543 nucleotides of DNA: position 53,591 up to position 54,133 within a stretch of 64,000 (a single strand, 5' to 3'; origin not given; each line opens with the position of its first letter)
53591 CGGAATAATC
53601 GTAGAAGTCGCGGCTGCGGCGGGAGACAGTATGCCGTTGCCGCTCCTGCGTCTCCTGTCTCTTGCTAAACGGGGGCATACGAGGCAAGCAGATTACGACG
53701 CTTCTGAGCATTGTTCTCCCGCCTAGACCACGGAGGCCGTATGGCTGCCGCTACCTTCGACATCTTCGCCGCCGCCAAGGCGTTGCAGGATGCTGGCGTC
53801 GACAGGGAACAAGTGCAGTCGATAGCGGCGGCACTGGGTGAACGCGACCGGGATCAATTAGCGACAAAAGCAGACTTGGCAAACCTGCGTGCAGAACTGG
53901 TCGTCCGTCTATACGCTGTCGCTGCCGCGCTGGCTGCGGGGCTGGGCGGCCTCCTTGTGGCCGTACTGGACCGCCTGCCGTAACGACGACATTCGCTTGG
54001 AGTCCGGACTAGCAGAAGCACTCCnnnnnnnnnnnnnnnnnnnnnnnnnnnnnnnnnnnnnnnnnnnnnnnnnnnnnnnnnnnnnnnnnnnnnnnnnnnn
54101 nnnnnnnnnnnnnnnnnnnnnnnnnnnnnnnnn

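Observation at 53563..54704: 1-kb AT-rich insertion flanked by a 52-bp direct repeat that duplicates the 3' end of hbd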

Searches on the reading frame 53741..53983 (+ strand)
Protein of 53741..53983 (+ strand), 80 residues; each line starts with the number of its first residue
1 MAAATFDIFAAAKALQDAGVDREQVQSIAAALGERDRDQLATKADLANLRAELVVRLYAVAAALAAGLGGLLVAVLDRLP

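Call 7: search_protein_families(library=pfam, proteins=[window:53741-53983:+], max_evalue=0.01)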
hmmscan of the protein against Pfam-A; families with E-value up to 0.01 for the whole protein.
window:53741-53983:+ (80 aa): 0 families

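Call 16: find_homologous_proteins(query=window:53741-53983:+, max_evalue=0.01)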
Query window:53741-53983:+ (80 aa): 33 proteins with E <= 0.01 among 123 candidates.
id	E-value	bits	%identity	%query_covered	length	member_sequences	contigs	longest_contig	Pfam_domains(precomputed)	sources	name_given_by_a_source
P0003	6.0e-38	145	100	100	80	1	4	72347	-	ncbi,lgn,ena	-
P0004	1.1e-36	141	96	100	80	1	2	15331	-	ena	-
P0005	1.2e-35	138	95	83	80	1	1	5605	-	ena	-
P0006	4.1e-33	130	89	100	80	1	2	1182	-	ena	-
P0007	1.2e-32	128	90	100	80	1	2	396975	-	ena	-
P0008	2.5e-32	127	88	100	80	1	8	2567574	-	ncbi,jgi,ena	-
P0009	9.2e-32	125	86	100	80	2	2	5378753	-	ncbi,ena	-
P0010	2.7e-31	124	85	100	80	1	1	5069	-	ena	-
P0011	1.1e-30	122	84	100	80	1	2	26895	-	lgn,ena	-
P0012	5.3e-29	117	81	100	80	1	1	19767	-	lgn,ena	-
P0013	1.3e-28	115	82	83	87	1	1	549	-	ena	-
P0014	1.5e-28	115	82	100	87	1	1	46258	-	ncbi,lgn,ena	-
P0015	1.6e-28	115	82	83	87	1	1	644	-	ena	-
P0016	1.8e-28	115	82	100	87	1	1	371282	-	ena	-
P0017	2.3e-28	115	82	100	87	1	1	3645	-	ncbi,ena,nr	ncbi:MAG: hypothetical protein F4Y03_16520 [Alphaproteobacteria bacterium]|nr:hypothetical protein [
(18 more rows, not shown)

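Call 18: find_encoding_contigs(protein=P0008, flank=8000, max_places=8)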
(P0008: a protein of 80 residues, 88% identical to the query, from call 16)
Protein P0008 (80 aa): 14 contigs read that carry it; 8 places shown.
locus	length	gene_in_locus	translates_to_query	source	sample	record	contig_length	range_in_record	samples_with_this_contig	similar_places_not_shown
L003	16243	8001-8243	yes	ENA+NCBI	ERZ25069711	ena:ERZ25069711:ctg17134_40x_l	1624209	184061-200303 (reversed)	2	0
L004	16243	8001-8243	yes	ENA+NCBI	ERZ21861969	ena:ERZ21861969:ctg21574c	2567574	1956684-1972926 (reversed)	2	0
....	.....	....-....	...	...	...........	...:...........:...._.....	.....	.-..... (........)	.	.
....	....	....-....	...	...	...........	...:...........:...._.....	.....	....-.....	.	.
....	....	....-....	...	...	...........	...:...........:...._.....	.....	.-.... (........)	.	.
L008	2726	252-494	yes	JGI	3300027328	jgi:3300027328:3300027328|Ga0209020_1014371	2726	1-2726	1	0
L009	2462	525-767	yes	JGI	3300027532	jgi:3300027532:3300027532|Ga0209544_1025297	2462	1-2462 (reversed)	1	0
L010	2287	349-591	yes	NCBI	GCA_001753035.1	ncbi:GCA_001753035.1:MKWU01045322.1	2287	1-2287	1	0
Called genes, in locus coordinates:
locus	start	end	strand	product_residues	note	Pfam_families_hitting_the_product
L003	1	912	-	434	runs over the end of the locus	-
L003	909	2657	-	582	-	-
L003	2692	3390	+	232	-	PF27832:Htd2 (weak), PF13452:FAS1_DH_region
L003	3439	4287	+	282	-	PF02668:TauD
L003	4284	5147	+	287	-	PF00106:adh_short, PF01370:Epimerase (faint), PF08659:KR (weak), PF13561:adh_short_C2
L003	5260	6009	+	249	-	PF01012:ETF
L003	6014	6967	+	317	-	PF01012:ETF, PF00766:ETF_alpha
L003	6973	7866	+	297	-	PF02737:3HCDH_N, PF03446:NAD_binding_2 (weak), PF00725:3HCDH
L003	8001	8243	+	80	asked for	-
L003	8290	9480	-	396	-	PF02515:CoA_transf_3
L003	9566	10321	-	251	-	PF00106:adh_short, PF08659:KR, PF13561:adh_short_C2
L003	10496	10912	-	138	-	PF01850:PIN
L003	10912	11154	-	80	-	PF02604:PhdYeFM_antitox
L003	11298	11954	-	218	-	-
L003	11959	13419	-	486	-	PF07969:Amidohydro_3 (weak), PF01979:Amidohydro_1, PF07969:Amidohydro_3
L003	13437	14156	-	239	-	PF00106:adh_short, PF13561:adh_short_C2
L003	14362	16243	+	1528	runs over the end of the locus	PF00310:GATase_2, PF04898:Glu_syn_central, PF01645:Glu_synthase, PF01493:GXGXG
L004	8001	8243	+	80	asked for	-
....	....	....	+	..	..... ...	-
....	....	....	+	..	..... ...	-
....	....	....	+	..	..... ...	-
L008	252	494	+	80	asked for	-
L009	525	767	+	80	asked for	-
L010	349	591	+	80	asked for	-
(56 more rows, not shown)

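Call 19: find_encoding_contigs(protein=P0009, flank=8000, max_places=4)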
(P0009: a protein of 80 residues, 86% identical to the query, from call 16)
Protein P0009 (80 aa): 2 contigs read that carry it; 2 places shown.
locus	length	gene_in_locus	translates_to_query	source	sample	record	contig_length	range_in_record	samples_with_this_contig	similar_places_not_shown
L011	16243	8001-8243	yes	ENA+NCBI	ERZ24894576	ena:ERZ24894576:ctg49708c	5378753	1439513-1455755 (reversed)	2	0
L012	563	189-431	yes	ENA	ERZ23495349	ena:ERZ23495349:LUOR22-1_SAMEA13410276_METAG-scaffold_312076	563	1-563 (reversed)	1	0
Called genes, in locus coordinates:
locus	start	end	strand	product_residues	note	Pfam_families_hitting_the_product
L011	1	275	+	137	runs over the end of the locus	-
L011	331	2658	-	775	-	-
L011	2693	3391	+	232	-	PF27832:Htd2 (weak), PF13452:FAS1_DH_region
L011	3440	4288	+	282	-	PF02668:TauD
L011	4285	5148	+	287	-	PF00106:adh_short, PF01370:Epimerase (faint), PF08659:KR (weak), PF13460:NAD_binding_10 (faint), PF13561:adh_short_C2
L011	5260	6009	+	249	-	PF01012:ETF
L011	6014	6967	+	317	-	PF01012:ETF, PF00766:ETF_alpha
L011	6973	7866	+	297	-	PF02737:3HCDH_N, PF03446:NAD_binding_2 (weak), PF00725:3HCDH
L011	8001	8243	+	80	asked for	-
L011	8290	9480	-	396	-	PF02515:CoA_transf_3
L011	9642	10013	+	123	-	PF01909:NTP_transf_2, PF18765:Polbeta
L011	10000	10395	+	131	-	PF05168:HEPN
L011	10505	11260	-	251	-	PF00106:adh_short, PF08659:KR, PF13561:adh_short_C2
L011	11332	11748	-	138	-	PF01850:PIN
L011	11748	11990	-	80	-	PF02604:PhdYeFM_antitox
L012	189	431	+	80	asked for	-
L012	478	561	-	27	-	?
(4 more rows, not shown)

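Call 24: find_encoding_contigs(protein=P0007, flank=6000, max_places=4)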
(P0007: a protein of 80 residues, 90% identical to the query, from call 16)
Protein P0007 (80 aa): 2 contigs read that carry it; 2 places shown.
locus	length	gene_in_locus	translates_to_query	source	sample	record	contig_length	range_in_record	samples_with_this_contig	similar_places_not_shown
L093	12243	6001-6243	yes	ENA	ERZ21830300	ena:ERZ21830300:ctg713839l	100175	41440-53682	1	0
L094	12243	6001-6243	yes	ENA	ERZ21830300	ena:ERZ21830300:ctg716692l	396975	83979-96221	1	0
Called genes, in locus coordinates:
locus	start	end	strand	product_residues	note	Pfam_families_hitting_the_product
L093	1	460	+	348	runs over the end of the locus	PF00296:Bac_luciferase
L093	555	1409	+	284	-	PF13452:FAS1_DH_region, PF27832:Htd2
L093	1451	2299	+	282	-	PF02668:TauD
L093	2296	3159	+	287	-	PF00106:adh_short, PF01370:Epimerase (weak), PF08659:KR (weak), PF13460:NAD_binding_10 (faint), PF13561:adh_short_C2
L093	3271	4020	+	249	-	PF01012:ETF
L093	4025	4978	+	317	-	PF01012:ETF, PF00766:ETF_alpha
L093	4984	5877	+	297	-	PF02737:3HCDH_N, PF03446:NAD_binding_2 (weak), PF00725:3HCDH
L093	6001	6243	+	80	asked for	-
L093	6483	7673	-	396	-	PF02515:CoA_transf_3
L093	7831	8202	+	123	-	PF01909:NTP_transf_2, PF18765:Polbeta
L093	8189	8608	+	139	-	PF05168:HEPN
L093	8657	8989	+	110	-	PF19891:DUF6364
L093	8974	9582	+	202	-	PF11848:DUF3368 (faint)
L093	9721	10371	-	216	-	PF00106:adh_short, PF08659:KR, PF23441:SDR (weak), PF13561:adh_short_C2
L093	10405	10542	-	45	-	-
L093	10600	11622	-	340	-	PF01609:DDE_Tnp_1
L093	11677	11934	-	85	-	-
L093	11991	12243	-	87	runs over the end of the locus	PF02604:PhdYeFM_antitox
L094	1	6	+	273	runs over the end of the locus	-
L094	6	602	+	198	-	-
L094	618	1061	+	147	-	-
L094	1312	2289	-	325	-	PF12760:Zn_ribbon_IS1595 (weak), PF12762:DDE_Tnp_IS1595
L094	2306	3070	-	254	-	-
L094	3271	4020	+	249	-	PF01012:ETF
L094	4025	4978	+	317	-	PF01012:ETF, PF00766:ETF_alpha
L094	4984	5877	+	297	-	PF02737:3HCDH_N, PF03446:NAD_binding_2 (weak), PF00725:3HCDH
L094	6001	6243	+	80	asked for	-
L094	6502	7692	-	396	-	PF02515:CoA_transf_3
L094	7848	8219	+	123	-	PF01909:NTP_transf_2, PF18765:Polbeta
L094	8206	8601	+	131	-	PF05168:HEPN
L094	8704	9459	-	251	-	PF00106:adh_short, PF08659:KR, PF13561:adh_short_C2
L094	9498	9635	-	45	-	-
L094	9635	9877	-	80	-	PF02604:PhdYeFM_antitox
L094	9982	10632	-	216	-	-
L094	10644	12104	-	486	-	PF07969:Amidohydro_3 (weak), PF01979:Amidohydro_1, PF07969:Amidohydro_3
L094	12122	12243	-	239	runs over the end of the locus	PF00106:adh_short, PF13561:adh_short_C2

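Call 25: find_encoding_contigs(protein=P0005, flank=6000, max_places=4)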
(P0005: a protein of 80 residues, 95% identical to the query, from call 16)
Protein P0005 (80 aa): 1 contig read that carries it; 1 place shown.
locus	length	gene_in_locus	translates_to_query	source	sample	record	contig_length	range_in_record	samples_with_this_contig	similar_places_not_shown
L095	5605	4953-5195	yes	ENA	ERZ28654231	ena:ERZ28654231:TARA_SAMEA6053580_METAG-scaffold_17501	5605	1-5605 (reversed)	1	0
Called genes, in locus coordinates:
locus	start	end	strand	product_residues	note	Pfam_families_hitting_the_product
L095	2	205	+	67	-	?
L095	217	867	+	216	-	-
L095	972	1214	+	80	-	PF02604:PhdYeFM_antitox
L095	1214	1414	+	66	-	-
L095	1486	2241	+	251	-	PF00106:adh_short, PF01370:Epimerase (faint), PF08659:KR, PF13561:adh_short_C2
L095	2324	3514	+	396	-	PF02515:CoA_transf_3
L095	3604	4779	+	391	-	PF00465:Fe-ADH, PF13685:Fe-ADH_2, PF25137:ADH_Fe_C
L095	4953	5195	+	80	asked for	-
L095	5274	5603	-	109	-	?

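Call 26: find_encoding_contigs(protein=P0016, flank=6000, max_places=3)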
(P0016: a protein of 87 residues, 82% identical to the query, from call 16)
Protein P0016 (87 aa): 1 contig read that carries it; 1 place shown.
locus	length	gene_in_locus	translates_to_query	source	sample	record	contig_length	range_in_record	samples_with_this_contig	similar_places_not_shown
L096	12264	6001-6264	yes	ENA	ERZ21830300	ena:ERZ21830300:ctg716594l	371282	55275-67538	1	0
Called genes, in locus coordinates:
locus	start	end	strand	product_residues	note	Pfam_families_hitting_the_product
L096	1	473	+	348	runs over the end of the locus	PF00296:Bac_luciferase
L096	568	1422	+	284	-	PF13452:FAS1_DH_region, PF27832:Htd2 (weak)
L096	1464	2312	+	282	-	PF02668:TauD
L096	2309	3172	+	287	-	PF00106:adh_short, PF01370:Epimerase (weak), PF08659:KR (weak), PF13460:NAD_binding_10 (faint), PF13561:adh_short_C2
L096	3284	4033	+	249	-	PF01012:ETF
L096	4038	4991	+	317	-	PF01012:ETF, PF00766:ETF_alpha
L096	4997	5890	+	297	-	PF02737:3HCDH_N, PF03446:NAD_binding_2 (weak), PF00725:3HCDH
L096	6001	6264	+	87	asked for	-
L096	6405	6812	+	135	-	-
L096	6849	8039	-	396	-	PF02515:CoA_transf_3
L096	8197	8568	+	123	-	PF01909:NTP_transf_2, PF18765:Polbeta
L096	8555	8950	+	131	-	PF05168:HEPN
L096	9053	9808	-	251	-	PF00106:adh_short, PF08659:KR, PF13561:adh_short_C2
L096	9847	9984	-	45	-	-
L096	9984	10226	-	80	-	PF02604:PhdYeFM_antitox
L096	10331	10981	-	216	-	-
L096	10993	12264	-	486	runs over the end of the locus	PF01979:Amidohydro_1, PF07969:Amidohydro_3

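Call 27: find_encoding_contigs(protein=P0011, flank=6000, max_places=3)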
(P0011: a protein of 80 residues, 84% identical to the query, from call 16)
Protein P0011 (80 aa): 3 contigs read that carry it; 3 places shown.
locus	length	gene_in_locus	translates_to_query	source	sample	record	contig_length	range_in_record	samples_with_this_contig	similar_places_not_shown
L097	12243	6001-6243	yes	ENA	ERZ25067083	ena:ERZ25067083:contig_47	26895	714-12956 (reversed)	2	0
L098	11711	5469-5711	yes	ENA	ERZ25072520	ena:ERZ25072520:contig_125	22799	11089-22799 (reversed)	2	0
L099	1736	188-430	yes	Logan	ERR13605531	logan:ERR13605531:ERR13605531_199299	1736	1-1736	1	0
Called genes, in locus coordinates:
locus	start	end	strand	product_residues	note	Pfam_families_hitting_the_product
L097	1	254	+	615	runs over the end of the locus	PF02743:dCache_1, PF00211:Guanylate_cyc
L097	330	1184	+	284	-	PF13452:FAS1_DH_region, PF27832:Htd2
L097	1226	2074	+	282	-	PF02668:TauD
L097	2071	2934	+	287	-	PF00106:adh_short, PF08659:KR (faint), PF23441:SDR (faint), PF13561:adh_short_C2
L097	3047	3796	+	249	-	PF01012:ETF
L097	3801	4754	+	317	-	PF01012:ETF, PF00766:ETF_alpha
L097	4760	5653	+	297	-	PF02737:3HCDH_N, PF03446:NAD_binding_2 (weak), PF00725:3HCDH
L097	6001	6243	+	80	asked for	-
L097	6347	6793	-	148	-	-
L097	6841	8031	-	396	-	PF02515:CoA_transf_3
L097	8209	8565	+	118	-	PF01909:NTP_transf_2, PF18765:Polbeta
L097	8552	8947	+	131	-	PF05168:HEPN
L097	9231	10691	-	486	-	PF07969:Amidohydro_3 (weak), PF01979:Amidohydro_1, PF07969:Amidohydro_3 (weak)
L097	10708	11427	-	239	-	PF00106:adh_short, PF13561:adh_short_C2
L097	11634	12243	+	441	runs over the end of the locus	?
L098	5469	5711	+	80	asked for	-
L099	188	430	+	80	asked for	-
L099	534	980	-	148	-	-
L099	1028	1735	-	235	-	?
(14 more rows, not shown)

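Call 41: search_protein_families(library=pfam, proteins=[window:53741-53983:+, L096:6405-6812:+, L097:6347-6793:-], max_evalue=10)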
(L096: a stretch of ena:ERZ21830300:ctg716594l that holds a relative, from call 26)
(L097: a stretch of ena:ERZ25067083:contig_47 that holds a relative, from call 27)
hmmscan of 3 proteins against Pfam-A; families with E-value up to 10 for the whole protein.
window:53741-53983:+ (80 aa): 2 families
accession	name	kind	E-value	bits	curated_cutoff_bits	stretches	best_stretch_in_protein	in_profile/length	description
PF11159.13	DUF2939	-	0.026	15.3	24.8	1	24-63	15-54/93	Protein of unknown function (DUF2939)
PF08974.15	DUF1877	-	0.17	12.4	22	1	20-52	87-119/163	Domain of unknown function (DUF1877)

L096:6405-6812:+ (135 aa): 1 family
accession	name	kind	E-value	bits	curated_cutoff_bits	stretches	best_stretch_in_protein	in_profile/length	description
PF12893.14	Lumazine_bd_2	-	0.11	13.7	22.1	1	15-74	3-64/116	Putative lumazine-binding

L097:6347-6793:- (148 aa): 1 family
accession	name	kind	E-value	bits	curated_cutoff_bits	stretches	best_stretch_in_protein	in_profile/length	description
PF15250.11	Raftlin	-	0.29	10.2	29.4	1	101-132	384-417/459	Raftlin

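Call 42: search_protein_families(library=ncbifam, proteins=[window:53741-53983:+, L096:6405-6812:+, L097:6347-6793:-], max_evalue=1)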
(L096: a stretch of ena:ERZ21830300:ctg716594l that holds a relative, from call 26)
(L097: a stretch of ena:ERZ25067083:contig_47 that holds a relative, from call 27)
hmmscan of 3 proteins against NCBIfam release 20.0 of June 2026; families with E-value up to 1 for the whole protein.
window:53741-53983:+ (80 aa): 3 families
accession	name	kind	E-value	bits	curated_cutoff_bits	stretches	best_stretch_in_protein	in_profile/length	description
NF004715.0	PRK06059.1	equivalog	0.012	14.6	424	1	5-70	25-91/399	lipid-transfer protein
NF033919.1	PA2779_fam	subfamily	0.015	15.5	40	1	12-49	54-91/123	PA2779 family protein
TIGR04509.1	mod_pep_NH_fam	subfamily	0.027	14.5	34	1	11-59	28-74/87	NHLP-related RiPP peptide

L096:6405-6812:+ (135 aa): 0 families

L097:6347-6793:- (148 aa): 1 family
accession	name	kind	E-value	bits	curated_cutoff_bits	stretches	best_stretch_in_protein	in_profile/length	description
NF033204.1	blaRUB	exception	0.041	12.8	635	1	25-143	135-256/284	RUB family broad-spectrum class A beta-lactamase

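Call 43: search_protein_families(library=phrogs, proteins=[window:53741-53983:+, L096:6405-6812:+, L097:6347-6793:-], max_evalue=1)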
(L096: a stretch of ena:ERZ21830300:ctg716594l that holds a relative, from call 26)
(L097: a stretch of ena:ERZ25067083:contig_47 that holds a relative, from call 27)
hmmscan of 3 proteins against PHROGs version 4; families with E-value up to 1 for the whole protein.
window:53741-53983:+ (80 aa): 3 families
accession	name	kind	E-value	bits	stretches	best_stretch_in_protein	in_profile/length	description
phrog_17872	-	unknown function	4.1e-07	31.5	1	1-57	1-58/100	-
phrog_9415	-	unknown function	0.0038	18.1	1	1-52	1-54/168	-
phrog_1103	-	unknown function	0.069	14.2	1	23-75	12-69/80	-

L096:6405-6812:+ (135 aa): 0 families

L097:6347-6793:- (148 aa): 0 families
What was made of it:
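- The 80-aa protein weakly matches a phage protein family of unknown function (phrog_17872, E=4e-7; call 43).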

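Call 65: search_solved_structures(query=window:53741-53983:+, max_evalue=1)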
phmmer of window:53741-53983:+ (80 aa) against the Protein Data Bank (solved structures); distinct sequences matched with E-value up to 1: 2.
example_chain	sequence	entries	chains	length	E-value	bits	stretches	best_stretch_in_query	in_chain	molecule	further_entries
7udk_A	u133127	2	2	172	0.15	15.7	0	11-32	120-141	Designed helical repeat protein (DHR) RPB_LRP2_R4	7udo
3jzv_A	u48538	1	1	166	0.23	15.2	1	30-58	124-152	uncharacterized protein Rru_A2000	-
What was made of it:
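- Tried and rejected: There was only a PHROG of unknown function and no PDB relative (calls 43, 65).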
